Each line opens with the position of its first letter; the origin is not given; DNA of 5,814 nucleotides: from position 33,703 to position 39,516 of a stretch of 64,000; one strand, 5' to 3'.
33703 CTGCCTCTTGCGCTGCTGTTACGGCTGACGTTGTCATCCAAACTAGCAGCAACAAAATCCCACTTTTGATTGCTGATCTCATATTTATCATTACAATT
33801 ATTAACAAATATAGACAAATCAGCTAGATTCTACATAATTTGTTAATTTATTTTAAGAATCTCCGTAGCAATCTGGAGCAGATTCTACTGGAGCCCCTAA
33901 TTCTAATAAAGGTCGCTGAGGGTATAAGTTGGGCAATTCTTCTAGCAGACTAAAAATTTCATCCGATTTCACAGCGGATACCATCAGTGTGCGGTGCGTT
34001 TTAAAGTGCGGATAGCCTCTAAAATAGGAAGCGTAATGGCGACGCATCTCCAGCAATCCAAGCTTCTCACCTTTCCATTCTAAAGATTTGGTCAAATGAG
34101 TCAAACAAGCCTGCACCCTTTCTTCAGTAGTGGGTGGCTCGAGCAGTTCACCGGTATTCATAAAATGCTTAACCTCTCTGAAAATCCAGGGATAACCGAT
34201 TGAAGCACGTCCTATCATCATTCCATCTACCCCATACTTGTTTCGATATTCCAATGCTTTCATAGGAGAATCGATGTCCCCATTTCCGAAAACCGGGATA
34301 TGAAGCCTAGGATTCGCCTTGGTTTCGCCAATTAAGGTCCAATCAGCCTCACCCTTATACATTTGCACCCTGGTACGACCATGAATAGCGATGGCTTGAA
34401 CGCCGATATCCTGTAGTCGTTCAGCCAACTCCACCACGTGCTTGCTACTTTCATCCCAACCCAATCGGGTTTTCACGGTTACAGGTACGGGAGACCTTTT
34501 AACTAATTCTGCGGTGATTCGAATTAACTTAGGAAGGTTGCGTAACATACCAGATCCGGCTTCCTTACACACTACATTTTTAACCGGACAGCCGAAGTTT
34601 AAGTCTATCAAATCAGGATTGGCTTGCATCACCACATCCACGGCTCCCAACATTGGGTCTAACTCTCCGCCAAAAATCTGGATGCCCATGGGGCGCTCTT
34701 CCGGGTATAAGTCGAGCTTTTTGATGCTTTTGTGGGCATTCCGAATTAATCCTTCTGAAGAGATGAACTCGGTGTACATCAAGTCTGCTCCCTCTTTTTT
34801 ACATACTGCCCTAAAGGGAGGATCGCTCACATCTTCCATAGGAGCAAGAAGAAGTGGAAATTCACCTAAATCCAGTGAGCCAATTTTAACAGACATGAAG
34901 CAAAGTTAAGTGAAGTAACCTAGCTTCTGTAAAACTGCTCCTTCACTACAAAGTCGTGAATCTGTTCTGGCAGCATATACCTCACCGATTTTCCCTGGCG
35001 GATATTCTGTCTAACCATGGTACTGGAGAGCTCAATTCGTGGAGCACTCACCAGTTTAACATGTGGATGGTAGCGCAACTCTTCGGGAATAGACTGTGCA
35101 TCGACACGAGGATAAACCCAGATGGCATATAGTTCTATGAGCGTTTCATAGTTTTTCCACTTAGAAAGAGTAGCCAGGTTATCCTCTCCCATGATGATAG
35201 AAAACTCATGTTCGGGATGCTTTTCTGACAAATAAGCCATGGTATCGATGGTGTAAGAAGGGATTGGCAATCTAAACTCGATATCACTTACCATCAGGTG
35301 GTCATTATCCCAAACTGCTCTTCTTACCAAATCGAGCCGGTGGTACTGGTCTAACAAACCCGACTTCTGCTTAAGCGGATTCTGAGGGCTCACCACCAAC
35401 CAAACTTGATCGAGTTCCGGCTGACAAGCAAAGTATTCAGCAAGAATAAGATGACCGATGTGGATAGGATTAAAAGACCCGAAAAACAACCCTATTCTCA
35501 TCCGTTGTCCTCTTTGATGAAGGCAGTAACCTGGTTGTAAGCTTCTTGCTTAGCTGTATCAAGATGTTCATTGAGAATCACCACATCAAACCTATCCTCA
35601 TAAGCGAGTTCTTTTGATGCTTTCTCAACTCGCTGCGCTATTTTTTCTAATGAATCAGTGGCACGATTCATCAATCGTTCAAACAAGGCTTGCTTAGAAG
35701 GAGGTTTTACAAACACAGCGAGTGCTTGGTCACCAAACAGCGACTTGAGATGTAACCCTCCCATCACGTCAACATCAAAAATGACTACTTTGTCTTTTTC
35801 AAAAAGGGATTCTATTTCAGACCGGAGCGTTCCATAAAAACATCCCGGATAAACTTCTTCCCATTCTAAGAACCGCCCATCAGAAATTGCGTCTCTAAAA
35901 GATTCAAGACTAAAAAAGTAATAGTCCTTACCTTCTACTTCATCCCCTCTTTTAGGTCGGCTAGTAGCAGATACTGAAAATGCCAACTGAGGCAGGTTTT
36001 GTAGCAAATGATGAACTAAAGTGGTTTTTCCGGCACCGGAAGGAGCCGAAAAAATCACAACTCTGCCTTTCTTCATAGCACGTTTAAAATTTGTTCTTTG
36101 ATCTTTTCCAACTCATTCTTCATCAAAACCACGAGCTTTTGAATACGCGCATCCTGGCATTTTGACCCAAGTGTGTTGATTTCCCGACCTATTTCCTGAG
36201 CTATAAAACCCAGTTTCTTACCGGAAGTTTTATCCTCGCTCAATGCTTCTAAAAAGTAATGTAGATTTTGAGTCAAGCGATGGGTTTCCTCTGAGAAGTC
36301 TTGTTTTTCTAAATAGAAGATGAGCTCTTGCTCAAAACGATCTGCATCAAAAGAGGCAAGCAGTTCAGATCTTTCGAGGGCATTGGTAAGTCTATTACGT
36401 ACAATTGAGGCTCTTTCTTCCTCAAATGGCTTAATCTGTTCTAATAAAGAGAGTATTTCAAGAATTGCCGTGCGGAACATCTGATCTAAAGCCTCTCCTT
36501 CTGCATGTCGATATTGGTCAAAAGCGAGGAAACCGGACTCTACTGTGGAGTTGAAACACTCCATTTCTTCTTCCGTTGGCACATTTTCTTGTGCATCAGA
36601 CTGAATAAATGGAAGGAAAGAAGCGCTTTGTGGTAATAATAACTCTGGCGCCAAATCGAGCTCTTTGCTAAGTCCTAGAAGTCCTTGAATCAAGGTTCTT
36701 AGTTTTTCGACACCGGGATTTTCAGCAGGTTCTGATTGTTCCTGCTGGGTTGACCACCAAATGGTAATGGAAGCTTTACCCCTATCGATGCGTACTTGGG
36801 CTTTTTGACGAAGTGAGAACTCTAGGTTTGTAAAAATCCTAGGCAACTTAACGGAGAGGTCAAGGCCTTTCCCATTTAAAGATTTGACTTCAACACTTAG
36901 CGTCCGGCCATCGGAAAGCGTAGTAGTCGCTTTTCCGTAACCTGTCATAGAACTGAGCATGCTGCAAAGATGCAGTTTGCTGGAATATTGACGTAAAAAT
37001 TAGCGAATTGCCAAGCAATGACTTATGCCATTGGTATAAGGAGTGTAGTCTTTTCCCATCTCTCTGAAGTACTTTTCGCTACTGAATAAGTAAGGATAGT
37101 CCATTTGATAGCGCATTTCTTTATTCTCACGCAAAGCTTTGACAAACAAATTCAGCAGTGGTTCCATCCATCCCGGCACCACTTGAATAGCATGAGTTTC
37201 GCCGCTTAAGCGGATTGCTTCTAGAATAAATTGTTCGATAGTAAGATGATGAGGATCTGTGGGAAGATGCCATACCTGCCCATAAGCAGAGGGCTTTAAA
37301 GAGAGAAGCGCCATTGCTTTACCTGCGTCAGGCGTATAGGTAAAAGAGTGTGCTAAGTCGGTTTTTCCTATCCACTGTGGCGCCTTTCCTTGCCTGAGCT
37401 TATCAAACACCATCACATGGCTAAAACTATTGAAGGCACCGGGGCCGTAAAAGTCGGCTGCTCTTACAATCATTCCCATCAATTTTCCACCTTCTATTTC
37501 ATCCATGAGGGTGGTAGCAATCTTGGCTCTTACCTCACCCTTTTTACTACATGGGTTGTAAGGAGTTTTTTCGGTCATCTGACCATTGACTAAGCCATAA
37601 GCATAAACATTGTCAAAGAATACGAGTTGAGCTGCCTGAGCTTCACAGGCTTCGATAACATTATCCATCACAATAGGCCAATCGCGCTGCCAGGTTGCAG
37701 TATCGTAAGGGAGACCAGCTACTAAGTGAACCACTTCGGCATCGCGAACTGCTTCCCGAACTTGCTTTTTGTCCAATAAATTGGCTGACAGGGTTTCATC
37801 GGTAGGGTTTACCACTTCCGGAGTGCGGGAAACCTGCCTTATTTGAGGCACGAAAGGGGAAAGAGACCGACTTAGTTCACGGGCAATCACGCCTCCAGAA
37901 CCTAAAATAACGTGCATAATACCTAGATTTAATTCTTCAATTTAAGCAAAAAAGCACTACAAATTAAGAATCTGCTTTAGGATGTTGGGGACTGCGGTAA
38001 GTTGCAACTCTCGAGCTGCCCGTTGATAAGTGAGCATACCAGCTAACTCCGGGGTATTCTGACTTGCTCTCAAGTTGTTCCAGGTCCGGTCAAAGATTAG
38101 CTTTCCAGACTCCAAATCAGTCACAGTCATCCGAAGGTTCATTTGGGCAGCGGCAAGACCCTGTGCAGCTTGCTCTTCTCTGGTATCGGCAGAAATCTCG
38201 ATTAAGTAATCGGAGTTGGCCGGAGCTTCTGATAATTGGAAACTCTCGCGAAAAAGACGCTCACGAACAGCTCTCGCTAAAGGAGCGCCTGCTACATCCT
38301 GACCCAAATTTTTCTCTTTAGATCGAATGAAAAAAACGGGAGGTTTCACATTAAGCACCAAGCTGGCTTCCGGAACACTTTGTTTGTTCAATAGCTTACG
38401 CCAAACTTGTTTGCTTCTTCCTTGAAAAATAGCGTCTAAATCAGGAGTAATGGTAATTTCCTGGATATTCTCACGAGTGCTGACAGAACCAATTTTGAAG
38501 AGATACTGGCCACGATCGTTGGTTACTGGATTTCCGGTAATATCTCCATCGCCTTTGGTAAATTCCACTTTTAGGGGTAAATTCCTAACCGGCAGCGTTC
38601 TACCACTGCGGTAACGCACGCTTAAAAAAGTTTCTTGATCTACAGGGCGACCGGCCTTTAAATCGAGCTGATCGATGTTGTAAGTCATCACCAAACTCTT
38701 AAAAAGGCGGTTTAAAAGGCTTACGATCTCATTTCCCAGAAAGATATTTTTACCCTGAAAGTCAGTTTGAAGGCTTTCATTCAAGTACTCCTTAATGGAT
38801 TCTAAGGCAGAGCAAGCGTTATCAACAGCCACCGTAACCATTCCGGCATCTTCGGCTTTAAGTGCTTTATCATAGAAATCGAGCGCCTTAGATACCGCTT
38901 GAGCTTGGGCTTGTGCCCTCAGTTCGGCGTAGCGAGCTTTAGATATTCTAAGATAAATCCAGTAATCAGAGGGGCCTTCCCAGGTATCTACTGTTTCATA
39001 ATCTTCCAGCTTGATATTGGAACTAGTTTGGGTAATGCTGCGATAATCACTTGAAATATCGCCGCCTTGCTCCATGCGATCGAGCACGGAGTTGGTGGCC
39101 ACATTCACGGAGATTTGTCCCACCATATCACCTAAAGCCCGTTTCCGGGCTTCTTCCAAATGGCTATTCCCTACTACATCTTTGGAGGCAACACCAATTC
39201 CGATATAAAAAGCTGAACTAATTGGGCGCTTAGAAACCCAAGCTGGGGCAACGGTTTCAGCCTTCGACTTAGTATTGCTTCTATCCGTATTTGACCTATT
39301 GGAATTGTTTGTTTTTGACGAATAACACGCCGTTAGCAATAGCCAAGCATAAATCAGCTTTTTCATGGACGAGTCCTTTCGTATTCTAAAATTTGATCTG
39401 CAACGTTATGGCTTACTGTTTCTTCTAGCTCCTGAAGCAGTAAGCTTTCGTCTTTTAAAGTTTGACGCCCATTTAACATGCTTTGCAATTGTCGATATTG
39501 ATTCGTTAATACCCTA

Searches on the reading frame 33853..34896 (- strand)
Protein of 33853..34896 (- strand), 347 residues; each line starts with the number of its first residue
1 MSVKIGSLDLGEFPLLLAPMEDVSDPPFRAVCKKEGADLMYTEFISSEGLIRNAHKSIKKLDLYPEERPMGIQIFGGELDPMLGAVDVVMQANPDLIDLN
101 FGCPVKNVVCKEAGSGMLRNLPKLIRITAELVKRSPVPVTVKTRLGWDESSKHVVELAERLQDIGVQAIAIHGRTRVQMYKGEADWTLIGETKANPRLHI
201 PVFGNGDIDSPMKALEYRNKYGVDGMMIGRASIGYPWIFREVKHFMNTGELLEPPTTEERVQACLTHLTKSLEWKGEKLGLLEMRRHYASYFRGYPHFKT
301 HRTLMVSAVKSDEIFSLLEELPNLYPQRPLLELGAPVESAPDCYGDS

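Call 4: search_protein_families(library=pfam, proteins=[window:33853-34896:-], max_evalue=0.1)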
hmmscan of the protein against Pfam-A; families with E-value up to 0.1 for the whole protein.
window:33853-34896:- (347 aa): 2 families
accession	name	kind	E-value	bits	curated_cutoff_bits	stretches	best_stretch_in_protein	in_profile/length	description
PF01207.24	Dus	-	2.8e-78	263.6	20.4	1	16-312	1-296/311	Dihydrouridine synthase (Dus)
PF13714.12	PEP_mutase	-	0.011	15.7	31.5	1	123-192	56-128/240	Phosphoenolpyruvate phosphomutase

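Call 5: search_protein_families(library=ncbifam, proteins=[window:33853-34896:-], max_evalue=0.1)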
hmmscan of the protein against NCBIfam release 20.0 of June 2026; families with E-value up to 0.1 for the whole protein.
window:33853-34896:- (347 aa): 8 families
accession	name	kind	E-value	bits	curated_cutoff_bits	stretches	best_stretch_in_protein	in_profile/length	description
TIGR00737.1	nifR3_yhdG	equivalog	1.4e-90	303.8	293.3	1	5-321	1-314/319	tRNA dihydrouridine synthase DusB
NF008774.0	PRK11815.1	equivalog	1.4e-29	103.1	269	1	15-317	15-320/337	tRNA dihydrouridine(20/20a) synthase DusA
NF007838.0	PRK10550.1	equivalog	5.2e-27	94.6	395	1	16-244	4-239/312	tRNA dihydrouridine(16) synthase DusC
TIGR00742.1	yjbN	subfamily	3.1e-23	82.6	397.2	1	16-309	4-300/318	tRNA dihydrouridine(20/20a) synthase DusA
TIGR01037.2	pyrD_sub1_fam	subfamily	0.00014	21.1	270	1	60-171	81-188/300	dihydroorotate dehydrogenase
NF005574.0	PRK07259.1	equivalog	0.00032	19.7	269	1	67-170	94-190/304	dihydroorotate dehydrogenase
TIGR00736.1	nifR3_rel_arch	hypoth_equivalog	0.0046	16.5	218.7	1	78-173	78-169/231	MJ0144 family RNA dihydrouridine synthase-like protein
NF006183.0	PRK08318.1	equivalog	0.016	14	335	1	42-142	75-174/422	NAD-dependent dihydropyrimidine dehydrogenase subunit PreA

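Call 74: list_cluster_members(proteins=[P0131, P0011, window:33853-34896:-, P0133, P0009])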
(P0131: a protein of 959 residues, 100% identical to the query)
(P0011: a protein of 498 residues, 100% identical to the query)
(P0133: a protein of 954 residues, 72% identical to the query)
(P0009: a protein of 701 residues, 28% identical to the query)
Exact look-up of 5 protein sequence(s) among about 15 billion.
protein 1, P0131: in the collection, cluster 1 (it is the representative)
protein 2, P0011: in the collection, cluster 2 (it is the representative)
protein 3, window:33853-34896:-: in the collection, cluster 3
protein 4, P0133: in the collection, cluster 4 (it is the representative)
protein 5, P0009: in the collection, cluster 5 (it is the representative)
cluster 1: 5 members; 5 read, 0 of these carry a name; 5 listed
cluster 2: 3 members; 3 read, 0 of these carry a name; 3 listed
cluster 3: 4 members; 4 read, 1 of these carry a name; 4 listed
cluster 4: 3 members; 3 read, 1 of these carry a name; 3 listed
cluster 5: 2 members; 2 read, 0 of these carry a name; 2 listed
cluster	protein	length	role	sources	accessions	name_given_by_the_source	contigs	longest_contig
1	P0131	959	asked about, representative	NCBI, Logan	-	-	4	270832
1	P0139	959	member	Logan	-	-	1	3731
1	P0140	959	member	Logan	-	-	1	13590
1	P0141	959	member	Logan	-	-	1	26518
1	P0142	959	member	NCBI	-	-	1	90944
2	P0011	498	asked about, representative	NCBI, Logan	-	-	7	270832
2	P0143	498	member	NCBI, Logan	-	-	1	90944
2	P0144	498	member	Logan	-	-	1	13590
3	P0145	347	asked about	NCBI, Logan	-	-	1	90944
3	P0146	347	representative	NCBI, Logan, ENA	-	-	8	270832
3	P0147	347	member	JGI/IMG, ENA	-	tRNA-dihydrouridine synthase B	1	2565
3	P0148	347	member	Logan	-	-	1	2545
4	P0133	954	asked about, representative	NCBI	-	-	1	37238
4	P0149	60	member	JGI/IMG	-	hypothetical protein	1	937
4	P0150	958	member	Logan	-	-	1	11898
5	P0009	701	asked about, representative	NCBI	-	-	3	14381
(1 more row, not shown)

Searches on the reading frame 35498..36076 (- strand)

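Call 31: search_protein_families(library=pfam, proteins=[window:35498-36076:-], max_evalue=0.001)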
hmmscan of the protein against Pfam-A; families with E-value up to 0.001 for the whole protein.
window:35498-36076:- (192 aa): 3 families
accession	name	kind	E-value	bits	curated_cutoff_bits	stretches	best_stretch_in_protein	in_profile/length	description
PF00625.27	Guanylate_kin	-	1.3e-41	142.7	25.2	1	4-178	2-174/182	Guanylate kinase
PF20720.3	nSTAND3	-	0.00012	22.3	27.2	0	2-46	15-59/155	Novel STAND NTPase 3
PF01656.29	CbiA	-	0.00032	21.1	25.4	0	7-35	2-30/125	CobQ/CobB/MinD/ParA nucleotide binding domain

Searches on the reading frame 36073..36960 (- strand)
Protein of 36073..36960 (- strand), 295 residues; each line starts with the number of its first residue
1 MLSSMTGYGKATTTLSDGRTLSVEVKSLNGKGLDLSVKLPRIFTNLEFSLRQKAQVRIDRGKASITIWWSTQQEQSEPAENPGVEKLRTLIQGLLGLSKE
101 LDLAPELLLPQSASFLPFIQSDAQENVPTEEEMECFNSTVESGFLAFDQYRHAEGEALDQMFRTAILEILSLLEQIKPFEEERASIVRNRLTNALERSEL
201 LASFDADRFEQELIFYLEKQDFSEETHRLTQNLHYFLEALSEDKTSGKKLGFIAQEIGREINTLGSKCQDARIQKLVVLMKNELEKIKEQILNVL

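Call 31: search_protein_families(library=pfam, proteins=[window:36073-36960:-], max_evalue=0.001)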
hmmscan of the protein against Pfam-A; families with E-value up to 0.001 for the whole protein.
window:36073-36960:- (295 aa): 2 families
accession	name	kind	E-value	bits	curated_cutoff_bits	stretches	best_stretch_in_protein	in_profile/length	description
PF08340.16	YicC-like_C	-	1.1e-33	116.3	27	1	179-294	4-119/120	Endoribonuclease YicC-like, C-terminal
PF03755.18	YicC-like_N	-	6.7e-26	92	25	1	3-159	2-155/156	Endoribonuclease YicC-like, N-terminal region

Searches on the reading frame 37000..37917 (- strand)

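Call 31: search_protein_families(library=pfam, proteins=[window:37000-37917:-], max_evalue=0.001)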
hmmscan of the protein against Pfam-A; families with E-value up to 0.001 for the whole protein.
window:37000-37917:- (305 aa): 2 families
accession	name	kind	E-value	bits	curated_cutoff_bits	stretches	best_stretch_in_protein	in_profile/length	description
PF01370.27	Epimerase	-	3.4e-10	40.2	20.9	1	3-210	2-229/240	NAD dependent epimerase/dehydratase family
PF13460.12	NAD_binding_10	-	0.00052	20.4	27.2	1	20-98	20-93/184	NAD(P)H-binding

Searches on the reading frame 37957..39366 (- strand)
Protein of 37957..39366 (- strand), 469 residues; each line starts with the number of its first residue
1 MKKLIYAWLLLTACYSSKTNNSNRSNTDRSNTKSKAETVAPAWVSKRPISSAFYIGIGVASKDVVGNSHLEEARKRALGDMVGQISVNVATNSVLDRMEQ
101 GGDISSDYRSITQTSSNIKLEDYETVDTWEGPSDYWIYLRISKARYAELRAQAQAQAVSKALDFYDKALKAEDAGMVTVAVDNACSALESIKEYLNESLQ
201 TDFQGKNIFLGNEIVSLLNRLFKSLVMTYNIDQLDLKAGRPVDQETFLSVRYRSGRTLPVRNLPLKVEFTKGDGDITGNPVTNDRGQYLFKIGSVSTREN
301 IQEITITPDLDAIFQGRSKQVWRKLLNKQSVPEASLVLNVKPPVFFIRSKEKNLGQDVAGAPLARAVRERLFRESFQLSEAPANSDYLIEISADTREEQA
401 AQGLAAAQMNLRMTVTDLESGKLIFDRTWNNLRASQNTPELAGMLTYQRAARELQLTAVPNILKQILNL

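Call 31: search_protein_families(library=pfam, proteins=[window:37957-39366:-], max_evalue=0.001)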
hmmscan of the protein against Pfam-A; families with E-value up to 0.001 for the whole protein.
window:37957-39366:- (469 aa): 1 family
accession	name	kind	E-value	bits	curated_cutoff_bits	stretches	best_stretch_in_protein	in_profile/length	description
PF02169.21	LPP20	-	1e-06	29.5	25.9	1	41-141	1-96/97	LPP20 lipoprotein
